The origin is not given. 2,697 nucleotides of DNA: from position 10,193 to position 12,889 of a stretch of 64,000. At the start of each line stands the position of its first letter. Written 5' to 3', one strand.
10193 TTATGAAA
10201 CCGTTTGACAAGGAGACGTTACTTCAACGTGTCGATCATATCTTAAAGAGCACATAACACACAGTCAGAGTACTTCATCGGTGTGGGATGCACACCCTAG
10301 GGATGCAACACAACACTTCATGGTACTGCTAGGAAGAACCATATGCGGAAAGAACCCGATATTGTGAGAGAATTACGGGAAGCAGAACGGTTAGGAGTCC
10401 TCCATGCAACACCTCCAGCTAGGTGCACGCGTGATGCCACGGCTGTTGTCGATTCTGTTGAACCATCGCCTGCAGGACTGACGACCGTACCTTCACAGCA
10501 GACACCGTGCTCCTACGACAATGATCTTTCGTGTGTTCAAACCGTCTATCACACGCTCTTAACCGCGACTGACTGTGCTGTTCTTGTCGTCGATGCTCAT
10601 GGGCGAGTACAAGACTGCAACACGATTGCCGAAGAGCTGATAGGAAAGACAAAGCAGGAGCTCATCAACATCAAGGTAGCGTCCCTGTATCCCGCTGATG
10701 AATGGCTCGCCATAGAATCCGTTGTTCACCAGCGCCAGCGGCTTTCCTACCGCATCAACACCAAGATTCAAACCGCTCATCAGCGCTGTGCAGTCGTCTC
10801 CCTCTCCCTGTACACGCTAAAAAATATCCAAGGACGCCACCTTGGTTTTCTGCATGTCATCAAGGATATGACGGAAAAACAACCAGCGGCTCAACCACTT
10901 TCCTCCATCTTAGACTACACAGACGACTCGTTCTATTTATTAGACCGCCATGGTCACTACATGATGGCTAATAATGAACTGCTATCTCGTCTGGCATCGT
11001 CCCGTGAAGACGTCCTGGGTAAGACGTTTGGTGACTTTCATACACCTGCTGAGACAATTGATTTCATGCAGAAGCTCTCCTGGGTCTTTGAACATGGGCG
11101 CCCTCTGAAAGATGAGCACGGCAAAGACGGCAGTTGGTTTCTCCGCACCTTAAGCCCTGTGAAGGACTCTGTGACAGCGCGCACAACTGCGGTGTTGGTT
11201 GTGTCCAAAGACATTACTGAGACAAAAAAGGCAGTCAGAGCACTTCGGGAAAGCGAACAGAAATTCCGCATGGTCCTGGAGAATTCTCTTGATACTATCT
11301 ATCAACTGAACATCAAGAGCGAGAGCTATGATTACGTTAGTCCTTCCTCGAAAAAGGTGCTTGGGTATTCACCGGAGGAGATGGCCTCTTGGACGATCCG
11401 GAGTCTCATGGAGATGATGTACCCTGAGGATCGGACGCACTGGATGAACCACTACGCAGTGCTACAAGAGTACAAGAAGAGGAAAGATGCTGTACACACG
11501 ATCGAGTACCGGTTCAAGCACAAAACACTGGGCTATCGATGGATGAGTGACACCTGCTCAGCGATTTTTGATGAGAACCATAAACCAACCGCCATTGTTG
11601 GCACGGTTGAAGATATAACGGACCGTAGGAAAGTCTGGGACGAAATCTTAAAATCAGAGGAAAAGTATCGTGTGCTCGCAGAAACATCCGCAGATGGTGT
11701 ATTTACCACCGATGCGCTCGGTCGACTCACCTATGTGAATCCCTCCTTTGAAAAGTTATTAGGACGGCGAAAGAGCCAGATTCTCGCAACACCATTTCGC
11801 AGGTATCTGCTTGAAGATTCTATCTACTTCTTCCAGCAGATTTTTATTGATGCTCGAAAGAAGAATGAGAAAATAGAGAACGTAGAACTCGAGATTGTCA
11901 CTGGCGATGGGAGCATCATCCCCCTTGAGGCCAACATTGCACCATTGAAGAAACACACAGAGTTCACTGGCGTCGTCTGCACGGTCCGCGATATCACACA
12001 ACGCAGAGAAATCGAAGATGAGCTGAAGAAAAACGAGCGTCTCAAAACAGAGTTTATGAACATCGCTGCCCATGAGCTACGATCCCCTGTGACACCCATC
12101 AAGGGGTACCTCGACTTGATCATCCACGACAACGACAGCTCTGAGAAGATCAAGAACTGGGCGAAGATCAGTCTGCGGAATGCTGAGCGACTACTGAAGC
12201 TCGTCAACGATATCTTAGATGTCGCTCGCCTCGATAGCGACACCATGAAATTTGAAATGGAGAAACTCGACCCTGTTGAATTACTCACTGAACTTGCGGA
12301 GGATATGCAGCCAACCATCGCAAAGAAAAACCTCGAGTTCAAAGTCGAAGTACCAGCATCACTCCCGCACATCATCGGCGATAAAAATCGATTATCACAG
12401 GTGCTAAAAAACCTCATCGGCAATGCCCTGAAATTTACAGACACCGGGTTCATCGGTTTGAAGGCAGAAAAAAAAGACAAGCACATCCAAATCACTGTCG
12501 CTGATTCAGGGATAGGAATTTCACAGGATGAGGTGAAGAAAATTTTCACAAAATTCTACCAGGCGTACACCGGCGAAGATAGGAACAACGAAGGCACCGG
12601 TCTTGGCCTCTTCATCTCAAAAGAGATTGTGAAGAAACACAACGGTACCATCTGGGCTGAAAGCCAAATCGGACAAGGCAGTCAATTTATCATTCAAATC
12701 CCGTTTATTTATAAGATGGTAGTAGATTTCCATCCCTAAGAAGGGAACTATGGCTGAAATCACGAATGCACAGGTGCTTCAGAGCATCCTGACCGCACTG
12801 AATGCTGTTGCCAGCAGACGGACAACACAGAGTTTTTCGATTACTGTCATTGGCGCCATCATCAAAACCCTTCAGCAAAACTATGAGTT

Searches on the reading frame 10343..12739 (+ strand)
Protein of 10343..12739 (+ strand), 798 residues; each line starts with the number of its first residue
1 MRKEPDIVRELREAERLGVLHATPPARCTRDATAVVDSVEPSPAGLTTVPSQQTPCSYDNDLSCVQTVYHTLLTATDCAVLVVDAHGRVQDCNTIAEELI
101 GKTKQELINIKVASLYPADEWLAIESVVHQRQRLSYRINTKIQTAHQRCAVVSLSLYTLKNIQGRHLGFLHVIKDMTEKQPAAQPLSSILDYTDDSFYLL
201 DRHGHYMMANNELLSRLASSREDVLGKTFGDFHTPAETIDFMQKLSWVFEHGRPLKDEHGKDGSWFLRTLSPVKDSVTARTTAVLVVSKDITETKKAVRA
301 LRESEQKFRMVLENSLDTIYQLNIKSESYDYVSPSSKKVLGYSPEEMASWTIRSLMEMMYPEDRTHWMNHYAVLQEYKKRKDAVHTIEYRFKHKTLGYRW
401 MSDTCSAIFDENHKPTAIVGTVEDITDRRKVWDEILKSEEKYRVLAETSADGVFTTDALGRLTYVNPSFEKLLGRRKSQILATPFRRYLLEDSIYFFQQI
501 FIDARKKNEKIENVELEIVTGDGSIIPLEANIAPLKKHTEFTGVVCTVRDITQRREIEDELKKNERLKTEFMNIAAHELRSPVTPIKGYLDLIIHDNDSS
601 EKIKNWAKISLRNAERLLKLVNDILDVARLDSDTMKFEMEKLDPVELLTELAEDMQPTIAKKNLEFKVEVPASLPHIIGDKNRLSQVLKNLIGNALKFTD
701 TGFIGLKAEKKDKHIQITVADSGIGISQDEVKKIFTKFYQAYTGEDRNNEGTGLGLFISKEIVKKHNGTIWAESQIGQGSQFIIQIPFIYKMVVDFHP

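Call 29: search_protein_families(library=pfam, proteins=[window:10343-12739:+], max_evalue=0.1)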
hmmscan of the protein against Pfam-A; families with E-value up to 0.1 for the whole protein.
window:10343-12739:+ (798 aa): 13 families
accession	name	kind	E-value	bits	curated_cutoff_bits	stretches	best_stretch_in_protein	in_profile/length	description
PF13426.13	PAS_9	-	6.3e-39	132.8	27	4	451-553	2-103/103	PAS domain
PF08448.16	PAS_4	-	1.6e-35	122.1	23.1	3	192-295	3-109/110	PAS fold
PF00989.32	PAS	-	6.2e-33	113.6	22.6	3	440-551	1-113/113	PAS fold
PF02518.31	HATPase_c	-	1.6e-29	103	26.4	1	679-788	1-109/111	Histidine kinase-, DNA gyrase B-, and HSP90-like ATPase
PF08447.18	PAS_3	-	5.4e-28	97.5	25.6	2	331-422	3-89/89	PAS fold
PF13188.13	PAS_8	-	5.1e-16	58.4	21.8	1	440-486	1-44/65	PAS domain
PF00512.31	HisKA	-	1.5e-14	54.2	26.9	1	568-632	2-65/66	His Kinase A (phospho-acceptor) domain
PF24820.1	Diguanyl_cycl_sensor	-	6.1e-06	26.6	28.1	1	76-108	5-37/109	Diguanylate cyclase-like sensor domain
PF13589.12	HATPase_c_3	-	0.0024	18.4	25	1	685-759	4-80/137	Histidine kinase-, DNA gyrase B-, and HSP90-like ATPase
PF12860.13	PAS_7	-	0.0025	18.4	27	0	451-558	6-114/115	PAS fold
PF13581.12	HATPase_c_2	-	0.054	13.9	27.4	0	693-765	45-111/127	Histidine kinase-like ATPase domain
PF14501.12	HATPase_c_5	-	0.061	13.7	22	0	684-774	10-90/102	GHKL domain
PF25821.1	DUF7950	-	0.09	13.4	31.3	0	421-479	6-64/128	Domain of unknown function (DUF7950)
